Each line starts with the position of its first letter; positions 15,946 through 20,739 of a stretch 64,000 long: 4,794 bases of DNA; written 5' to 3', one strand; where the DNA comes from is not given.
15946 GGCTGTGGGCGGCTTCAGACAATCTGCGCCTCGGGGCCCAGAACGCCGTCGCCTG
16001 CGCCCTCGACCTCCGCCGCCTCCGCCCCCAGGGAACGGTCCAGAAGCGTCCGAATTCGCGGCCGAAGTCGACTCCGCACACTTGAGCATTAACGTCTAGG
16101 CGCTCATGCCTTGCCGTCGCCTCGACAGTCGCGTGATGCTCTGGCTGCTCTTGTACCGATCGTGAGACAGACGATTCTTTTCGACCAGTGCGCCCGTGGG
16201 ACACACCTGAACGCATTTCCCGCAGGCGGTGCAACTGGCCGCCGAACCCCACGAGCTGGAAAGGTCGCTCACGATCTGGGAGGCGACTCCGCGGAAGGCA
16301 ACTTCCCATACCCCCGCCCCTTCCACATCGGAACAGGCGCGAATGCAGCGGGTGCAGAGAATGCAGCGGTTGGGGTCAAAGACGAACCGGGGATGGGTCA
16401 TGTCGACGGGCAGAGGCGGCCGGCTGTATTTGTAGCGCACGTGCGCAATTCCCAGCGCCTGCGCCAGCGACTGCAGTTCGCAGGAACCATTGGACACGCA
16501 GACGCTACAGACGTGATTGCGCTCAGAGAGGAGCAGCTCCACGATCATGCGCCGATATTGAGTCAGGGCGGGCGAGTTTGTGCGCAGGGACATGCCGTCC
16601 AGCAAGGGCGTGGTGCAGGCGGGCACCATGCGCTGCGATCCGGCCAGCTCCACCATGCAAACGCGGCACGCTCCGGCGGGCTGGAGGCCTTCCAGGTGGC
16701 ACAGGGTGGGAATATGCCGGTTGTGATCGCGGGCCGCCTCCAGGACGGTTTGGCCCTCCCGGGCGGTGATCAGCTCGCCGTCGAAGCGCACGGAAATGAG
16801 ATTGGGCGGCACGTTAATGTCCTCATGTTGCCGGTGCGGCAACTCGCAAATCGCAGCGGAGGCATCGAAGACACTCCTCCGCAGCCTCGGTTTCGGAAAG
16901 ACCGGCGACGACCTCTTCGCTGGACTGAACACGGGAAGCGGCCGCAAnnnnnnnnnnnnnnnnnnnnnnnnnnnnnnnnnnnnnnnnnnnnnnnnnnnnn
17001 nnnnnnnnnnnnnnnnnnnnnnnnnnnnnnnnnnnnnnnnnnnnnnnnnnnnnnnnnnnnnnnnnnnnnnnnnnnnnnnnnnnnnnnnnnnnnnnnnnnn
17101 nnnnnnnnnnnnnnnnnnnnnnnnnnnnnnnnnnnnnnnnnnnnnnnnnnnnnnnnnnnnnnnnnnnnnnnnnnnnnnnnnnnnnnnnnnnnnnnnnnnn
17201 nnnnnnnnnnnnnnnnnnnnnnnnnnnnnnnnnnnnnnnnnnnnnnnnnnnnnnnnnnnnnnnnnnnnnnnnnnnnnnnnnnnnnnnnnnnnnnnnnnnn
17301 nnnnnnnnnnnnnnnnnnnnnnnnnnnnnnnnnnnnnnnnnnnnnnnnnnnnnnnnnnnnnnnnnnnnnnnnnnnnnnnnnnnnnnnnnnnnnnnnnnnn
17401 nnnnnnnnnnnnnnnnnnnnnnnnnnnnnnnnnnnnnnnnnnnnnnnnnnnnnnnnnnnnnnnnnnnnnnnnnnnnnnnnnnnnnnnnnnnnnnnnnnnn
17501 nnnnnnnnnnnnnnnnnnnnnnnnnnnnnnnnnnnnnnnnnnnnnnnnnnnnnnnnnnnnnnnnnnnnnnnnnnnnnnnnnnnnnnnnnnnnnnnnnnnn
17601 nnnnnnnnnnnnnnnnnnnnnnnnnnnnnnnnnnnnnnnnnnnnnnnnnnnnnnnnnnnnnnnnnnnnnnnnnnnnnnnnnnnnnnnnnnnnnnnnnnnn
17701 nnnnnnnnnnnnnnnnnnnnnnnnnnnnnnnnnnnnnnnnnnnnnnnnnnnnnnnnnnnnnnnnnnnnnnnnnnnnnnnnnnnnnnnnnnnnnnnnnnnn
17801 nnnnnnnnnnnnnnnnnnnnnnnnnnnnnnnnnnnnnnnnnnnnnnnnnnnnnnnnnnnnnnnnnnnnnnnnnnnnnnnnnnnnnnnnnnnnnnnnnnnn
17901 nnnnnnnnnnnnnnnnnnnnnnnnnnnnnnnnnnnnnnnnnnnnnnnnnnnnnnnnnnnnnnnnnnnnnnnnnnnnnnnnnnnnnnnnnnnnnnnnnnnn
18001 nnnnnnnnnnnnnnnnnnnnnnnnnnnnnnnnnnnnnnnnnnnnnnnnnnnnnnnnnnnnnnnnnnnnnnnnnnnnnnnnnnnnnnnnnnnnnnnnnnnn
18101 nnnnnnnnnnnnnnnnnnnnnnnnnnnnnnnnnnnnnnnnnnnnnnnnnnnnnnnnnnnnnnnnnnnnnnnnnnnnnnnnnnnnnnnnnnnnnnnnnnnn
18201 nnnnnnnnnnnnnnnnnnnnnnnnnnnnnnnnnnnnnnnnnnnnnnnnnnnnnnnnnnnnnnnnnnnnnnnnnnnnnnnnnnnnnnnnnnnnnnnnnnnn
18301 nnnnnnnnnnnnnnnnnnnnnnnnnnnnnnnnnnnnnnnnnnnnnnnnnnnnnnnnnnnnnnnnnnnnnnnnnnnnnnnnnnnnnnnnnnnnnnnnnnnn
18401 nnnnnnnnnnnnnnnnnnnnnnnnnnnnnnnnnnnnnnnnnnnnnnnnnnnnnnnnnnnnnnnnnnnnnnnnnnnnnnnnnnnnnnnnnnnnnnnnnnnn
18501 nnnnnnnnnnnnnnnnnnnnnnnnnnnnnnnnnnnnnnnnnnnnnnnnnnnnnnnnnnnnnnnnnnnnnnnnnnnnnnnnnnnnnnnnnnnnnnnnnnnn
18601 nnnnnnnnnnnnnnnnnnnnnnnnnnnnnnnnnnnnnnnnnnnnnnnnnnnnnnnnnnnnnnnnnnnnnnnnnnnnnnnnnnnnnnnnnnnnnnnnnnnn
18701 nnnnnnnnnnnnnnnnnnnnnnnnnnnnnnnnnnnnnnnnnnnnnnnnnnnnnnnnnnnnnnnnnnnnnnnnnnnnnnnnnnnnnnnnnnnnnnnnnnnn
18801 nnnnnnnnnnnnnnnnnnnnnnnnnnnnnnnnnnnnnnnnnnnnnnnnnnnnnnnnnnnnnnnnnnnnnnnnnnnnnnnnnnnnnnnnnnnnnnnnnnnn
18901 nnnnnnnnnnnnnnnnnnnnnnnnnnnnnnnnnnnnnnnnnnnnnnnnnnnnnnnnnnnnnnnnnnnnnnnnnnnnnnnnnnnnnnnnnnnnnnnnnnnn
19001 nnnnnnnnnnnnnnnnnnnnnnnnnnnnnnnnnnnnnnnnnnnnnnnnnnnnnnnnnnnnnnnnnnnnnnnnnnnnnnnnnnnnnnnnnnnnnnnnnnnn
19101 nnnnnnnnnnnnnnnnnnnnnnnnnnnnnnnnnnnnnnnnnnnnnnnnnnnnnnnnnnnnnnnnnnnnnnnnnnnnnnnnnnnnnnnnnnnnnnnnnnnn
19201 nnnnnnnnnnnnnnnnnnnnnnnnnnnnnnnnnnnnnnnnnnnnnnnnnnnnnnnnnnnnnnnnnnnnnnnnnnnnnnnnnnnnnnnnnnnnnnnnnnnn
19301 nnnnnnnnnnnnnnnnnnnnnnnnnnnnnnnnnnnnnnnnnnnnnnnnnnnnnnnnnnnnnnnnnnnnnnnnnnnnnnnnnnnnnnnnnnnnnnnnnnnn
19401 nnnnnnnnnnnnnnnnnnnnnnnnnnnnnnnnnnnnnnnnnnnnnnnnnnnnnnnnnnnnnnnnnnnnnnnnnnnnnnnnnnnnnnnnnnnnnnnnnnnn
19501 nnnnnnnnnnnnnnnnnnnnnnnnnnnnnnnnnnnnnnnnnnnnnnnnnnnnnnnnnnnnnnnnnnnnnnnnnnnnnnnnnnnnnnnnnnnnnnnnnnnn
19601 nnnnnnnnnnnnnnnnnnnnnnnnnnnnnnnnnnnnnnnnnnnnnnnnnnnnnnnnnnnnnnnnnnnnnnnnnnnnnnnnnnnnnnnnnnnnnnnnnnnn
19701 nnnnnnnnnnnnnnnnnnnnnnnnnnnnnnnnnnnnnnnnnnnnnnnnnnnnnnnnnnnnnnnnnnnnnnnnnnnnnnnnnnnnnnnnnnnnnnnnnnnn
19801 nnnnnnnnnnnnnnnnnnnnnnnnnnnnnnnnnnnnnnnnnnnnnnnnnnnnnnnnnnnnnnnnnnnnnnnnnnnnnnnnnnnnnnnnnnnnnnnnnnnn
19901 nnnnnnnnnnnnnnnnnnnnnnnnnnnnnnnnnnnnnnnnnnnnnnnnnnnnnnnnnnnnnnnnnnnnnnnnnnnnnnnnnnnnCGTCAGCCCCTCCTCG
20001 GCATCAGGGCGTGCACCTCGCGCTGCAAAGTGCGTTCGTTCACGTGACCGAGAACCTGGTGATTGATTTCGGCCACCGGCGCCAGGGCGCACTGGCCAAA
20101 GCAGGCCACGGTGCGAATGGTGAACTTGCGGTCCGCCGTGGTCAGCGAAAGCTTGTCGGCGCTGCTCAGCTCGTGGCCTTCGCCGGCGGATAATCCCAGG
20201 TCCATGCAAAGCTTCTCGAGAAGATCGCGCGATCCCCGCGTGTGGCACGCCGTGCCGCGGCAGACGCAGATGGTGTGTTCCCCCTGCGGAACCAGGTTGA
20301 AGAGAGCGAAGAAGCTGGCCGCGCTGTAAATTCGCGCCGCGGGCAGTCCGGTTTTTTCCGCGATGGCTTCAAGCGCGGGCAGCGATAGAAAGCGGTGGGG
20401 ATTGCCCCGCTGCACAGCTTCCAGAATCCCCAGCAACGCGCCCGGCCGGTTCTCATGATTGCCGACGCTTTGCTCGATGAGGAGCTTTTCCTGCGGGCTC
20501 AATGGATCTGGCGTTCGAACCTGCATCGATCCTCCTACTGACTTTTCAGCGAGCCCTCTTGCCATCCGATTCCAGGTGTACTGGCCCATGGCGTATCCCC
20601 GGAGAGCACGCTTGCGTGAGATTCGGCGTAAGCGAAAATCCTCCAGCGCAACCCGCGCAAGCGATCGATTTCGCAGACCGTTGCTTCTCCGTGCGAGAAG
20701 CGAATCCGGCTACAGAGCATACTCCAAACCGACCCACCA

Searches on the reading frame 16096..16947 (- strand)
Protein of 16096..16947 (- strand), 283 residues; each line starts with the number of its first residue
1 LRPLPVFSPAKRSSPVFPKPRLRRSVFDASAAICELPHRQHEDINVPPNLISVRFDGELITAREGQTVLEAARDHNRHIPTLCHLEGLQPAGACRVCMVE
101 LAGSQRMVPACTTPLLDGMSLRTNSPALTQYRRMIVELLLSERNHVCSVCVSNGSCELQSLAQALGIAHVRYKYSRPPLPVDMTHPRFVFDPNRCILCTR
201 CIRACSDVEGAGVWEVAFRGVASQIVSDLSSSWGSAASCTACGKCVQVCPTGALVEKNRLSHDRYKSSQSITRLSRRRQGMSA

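Call 4: search_protein_families(library=pfam, proteins=[window:16096-16947:-])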
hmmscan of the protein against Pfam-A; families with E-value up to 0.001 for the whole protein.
window:16096-16947:- (283 aa): 16 families
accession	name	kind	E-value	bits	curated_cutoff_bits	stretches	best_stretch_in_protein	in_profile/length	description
PF13510.11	Fer2_4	-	6.7e-20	71.4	22.8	1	51-125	4-81/82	2Fe-2S iron-sulfur cluster binding domain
PF10588.14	NADH-G_4Fe-4S_3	-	1e-15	57.4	27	1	132-171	1-40/40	NADH-ubiquinone oxidoreductase-G iron-sulfur binding region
PF22117.2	Fer4_Nqo3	-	6.8e-11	42.6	27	1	191-254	7-66/67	NADH-quinone oxidoreductase subunit 3, ferredoxin-like domain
PF13237.11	Fer4_10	-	2.3e-08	34.3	25.5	2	189-250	3-53/53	4Fe-4S dicluster domain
PF12837.12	Fer4_6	-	4.1e-08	33.2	25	2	188-206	2-20/24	4Fe-4S binding domain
PF00037.32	Fer4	-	5.7e-08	32.7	21.1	1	238-254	7-23/24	4Fe-4S binding domain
PF12838.12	Fer4_7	-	1.2e-07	32.5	27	1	238-253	37-52/52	4Fe-4S dicluster domain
PF13484.11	Fer4_16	-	2.8e-07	31.6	30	1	239-268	2-32/66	4Fe-4S double cluster binding domain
PF00111.32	Fer2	-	2.7e-06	27.7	21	1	60-102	10-48/77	2Fe-2S iron-sulfur cluster binding domain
PF13183.11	Fer4_8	-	2.8e-06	28.2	27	1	193-252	3-67/68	4Fe-4S dicluster domain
PF13187.11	Fer4_9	-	1.8e-05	25.1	27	1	194-253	1-51/52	4Fe-4S dicluster domain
PF12797.12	Fer4_2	-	2.4e-05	24.5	24.5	1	187-206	2-21/22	4Fe-4S binding domain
PF14697.11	Fer4_21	-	5.7e-05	23.6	35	1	191-251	4-53/59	4Fe-4S dicluster domain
PF13534.11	Fer4_17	-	0.00018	22.4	22.2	1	194-252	1-59/61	4Fe-4S dicluster domain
PF13746.11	Fer4_18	-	0.00045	20.8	27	0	235-253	57-75/114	4Fe-4S dicluster domain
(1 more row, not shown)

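Call 5: search_protein_families(library=ncbifam, proteins=[window:16096-16947:-])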
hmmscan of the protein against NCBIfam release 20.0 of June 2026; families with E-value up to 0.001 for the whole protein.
window:16096-16947:- (283 aa): 33 families (the best 25 are shown)
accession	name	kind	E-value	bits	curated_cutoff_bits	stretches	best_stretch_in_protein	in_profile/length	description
NF005745.0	PRK07569.1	equivalog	6.1e-100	333.5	333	1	51-279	4-232/238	bidirectional hydrogenase complex protein HoxU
NF040763.1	FeFe_hydrog_A6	exception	2.2e-62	211.2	765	1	51-261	1-212/571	NADH-dependent [FeFe] hydrogenase, group A6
TIGR01973.1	NuoG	equivalog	9.1e-43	146.9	470.05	1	55-260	3-204/606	NADH-quinone oxidoreductase subunit NuoG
NF006305.0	PRK08493.1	equivalog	2.3e-41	141.7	591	1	51-258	2-225/819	NADH-quinone oxidoreductase subunit G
NF040762.1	Hydr_FeFe_Clost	exception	2e-35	122.5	900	1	53-261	3-211/572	ferredoxin hydrogenase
NF005895.0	PRK07860.1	equivalog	2.1e-34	118.7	802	1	40-256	7-222/811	NADH-quinone oxidoreductase subunit G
NF009454.0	PRK12814.1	equivalog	1.4e-22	79.8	916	1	51-158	4-106/657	putative NADPH-dependent glutamate synthase small subunit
TIGR02512.1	FeFe_hydrog_A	subfamily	1.4e-13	50.5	405.95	1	189-261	3-74/375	[FeFe] hydrogenase, group A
TIGR01944.1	rnfB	subfamily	5.3e-09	35.9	68.7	1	236-262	112-138/190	RnfABCDGE type electron transport complex subunit B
NF003475.0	PRK05113.1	equivalog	1.6e-07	31.4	203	0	237-262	113-138/190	electron transport complex subunit RsxB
TIGR04041.1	activase_YjjW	hypoth_equivalog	5.4e-07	29.3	250.2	0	237-258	41-62/276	YjjW family glycine radical enzyme activase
NF045766.1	PhenlGlyoxDHPadI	equivalog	1.2e-06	27.6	700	1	188-257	7-75/443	NADH-dependent phenylglyoxylate dehydrogenase subunit beta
NF038196.1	ferrodoxin_EFR1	subfamily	2.5e-06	27.7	75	0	236-262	183-238/242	EFR1 family ferrodoxin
TIGR00403.1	ndhI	equivalog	4.2e-06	26.5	302.35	1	170-256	40-121/183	NAD(P)H-quinone oxidoreductase subunit I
NF004546.0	PRK05888.3-3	equivalog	6.1e-06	25.8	260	0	238-257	108-127/196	NADH-quinone oxidoreductase subunit NuoI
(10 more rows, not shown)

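Call 71: search_solved_structures(query=window:16096-16812:-, max_evalue=1e-25)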
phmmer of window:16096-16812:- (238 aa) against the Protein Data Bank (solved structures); distinct sequences matched with E-value up to 1e-25: 40.
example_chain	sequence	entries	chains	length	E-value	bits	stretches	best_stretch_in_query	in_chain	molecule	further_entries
7t2r_A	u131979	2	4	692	7.1e-56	192.4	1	6-212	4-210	NiFe hydrogenase subunit A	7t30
7q4v_A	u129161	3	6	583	2.8e-47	164.3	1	6-215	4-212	Iron hydrogenase HydA1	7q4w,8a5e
8a6t_A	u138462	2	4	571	5.8e-44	153.4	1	4-215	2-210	Electron bifurcating hydrogenase subunit HydA1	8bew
9wxb_B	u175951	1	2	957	8.2e-44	152.9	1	7-213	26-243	Formate dehydrogenase alpha subunit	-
6tg9_A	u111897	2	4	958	1.5e-43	152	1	8-213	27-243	Formate dehydrogenase subunit alpha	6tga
7p5h_A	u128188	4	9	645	2.4e-40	141.6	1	11-215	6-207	Fe-hydrogenase, subunit alpha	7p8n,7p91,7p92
5xf9_B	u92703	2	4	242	1e-36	129.7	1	9-210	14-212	NAD-reducing hydrogenase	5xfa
7vw6_A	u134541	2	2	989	1.1e-33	119.8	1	3-213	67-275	Formate dehydrogenase | Tungsten-containing formate dehydrogenase alpha subunit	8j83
7e5z_A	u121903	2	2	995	1.1e-33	119.8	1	3-213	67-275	Formate dehydrogenase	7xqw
9bov_A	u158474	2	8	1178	5.8e-32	114.2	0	5-103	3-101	Molybdopterin oxidoreductase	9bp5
8oh5_C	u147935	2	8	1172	3.5e-30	108.4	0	6-115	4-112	Formate dehydrogenase-O, major subunit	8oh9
8rqz_C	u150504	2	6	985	2.7e-29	105.4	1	9-215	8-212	Probable oxidoreductase YjgC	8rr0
9gzq_A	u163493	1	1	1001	2.8e-29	105.4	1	9-215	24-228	Probable oxidoreductase YjgC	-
5lnk_3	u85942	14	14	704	3e-29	105.3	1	3-212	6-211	Mitochondrial complex I, 75 kDa subunit | NADH:ubiquinone oxidoreductase core subunit S1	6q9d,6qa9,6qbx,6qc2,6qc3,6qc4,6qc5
5o31_G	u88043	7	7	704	3e-29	105.3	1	3-212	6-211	NADH-ubiquinone oxidoreductase 75 kDa subunit, mitochondrial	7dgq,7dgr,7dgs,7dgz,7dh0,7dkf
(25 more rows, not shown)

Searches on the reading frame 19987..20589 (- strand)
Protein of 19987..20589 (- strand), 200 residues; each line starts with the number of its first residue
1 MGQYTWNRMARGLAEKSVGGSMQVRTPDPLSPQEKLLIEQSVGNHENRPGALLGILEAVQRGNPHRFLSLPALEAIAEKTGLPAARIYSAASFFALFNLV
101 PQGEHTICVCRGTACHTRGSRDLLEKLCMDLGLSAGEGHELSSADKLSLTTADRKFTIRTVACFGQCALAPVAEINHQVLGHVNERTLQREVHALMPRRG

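Call 4: search_protein_families(library=pfam, proteins=[window:19987-20589:-])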
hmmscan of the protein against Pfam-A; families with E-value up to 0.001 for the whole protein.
window:19987-20589:- (200 aa): 1 family
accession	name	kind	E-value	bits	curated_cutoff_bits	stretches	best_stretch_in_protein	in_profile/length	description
PF01257.25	2Fe-2S_thioredx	-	1.4e-33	116.2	24.8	1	39-190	2-139/145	Thioredoxin-like [2Fe-2S] ferredoxin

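Call 5: search_protein_families(library=ncbifam, proteins=[window:19987-20589:-])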
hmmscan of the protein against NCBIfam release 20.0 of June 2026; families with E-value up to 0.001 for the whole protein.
window:19987-20589:- (200 aa): 9 families
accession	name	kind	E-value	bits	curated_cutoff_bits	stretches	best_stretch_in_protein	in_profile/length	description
NF005747.0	PRK07571.1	equivalog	5.7e-30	104.2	224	1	35-196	22-169/173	bidirectional hydrogenase complex protein HoxE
NF005722.0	PRK07539.1-2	equivalog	7.2e-26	91.1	141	1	30-190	5-151/157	NADH-quinone oxidoreductase subunit NuoE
NF004638.0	PRK05988.1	equivalog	8.8e-24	84.1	198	1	35-192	11-154/159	formate dehydrogenase subunit gamma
NF005725.0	PRK07539.1-5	equivalog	3.4e-23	82.2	220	1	46-190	35-166/174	NADH-quinone oxidoreductase subunit NuoE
TIGR01958.1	nuoE_fam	subfamily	1.3e-22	80.5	142.4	1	46-192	10-144/148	NADH-quinone oxidoreductase subunit NuoE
NF005721.0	PRK07539.1-1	equivalog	3.2e-16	59.5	308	1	47-194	43-176/292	NADH-quinone oxidoreductase subunit NuoE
NF005723.0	PRK07539.1-3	equivalog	4e-15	56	226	1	50-193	24-154/158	NADH-quinone oxidoreductase subunit NuoE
NF005724.0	PRK07539.1-4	equivalog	4.9e-15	56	280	1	51-190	41-167/240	NADH-quinone oxidoreductase subunit NuoE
NF009040.0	PRK12373.1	equivalog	8.3e-11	42.2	514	1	67-187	52-161/400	NADH-quinone oxidoreductase subunit E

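Call 72: search_solved_structures(query=window:19987-20526:-, max_evalue=1e-15)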
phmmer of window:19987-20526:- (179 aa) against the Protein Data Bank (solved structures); distinct sequences matched with E-value up to 1e-15: 24.
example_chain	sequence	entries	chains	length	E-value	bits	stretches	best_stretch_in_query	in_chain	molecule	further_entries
8a6t_C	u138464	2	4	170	1.1e-25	93.5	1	19-164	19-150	Electron bifurcating hydrogenase subunit HydC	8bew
9bov_C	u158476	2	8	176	6.9e-25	90.9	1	22-164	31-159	NADH dehydrogenase (Ubiquinone), 24 kDa subunit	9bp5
8oh5_A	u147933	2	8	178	9.9e-25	90.4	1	6-168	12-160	NAD-dependent formate dehydrogenase gamma subunit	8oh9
7t2r_C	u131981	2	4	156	1.1e-24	90.2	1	18-165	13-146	NiFe hydrogenase subunit C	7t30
9mqx_C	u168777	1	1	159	1.1e-22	83.7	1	21-169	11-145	NADH:ubiquinone oxidoreductase 24 kD subunit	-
7q4v_C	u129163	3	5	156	2.5e-22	82.6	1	10-162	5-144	Iron hydrogenase HydC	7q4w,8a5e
7p5h_C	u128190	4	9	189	1.1e-20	77.2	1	34-164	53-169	Fe-hydrogenase, subunit gamma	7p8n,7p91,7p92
9n5u_C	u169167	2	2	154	1e-19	74.1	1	21-168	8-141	NfnC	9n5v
8b9z_E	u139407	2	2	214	1.2e-18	70.6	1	24-168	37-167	NADH dehydrogenase (Ubiquinone) 24 kDa subunit, isoform A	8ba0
8esw_V2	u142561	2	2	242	1.7e-18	70.1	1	24-168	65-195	NADH dehydrogenase (Ubiquinone) 24 kDa subunit, isoform A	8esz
5xtb_O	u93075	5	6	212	1.8e-17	66.7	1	5-165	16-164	NADH dehydrogenase [ubiquinone] flavoprotein 2, mitochondrial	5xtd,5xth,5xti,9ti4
7zd6_2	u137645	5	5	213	2e-17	66.6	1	4-166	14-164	NADH dehydrogenase [ubiquinone] flavoprotein 2, mitochondrial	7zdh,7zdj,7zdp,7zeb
9w2u_E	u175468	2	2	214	2e-17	66.6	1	4-165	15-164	NADH dehydrogenase [ubiquinone] flavoprotein 2, mitochondrial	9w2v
5ldw_E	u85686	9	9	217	2.1e-17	66.5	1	4-165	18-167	NADH dehydrogenase [ubiquinone] flavoprotein 2, mitochondrial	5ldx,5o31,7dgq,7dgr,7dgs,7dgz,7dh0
5lnk_2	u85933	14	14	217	2.1e-17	66.5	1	4-165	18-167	Mitochondrial complex I, 24 kDa subunit | NADH dehydrogenase [ubiquinone] flavoprotein 2, mitochondrial | NDUFV2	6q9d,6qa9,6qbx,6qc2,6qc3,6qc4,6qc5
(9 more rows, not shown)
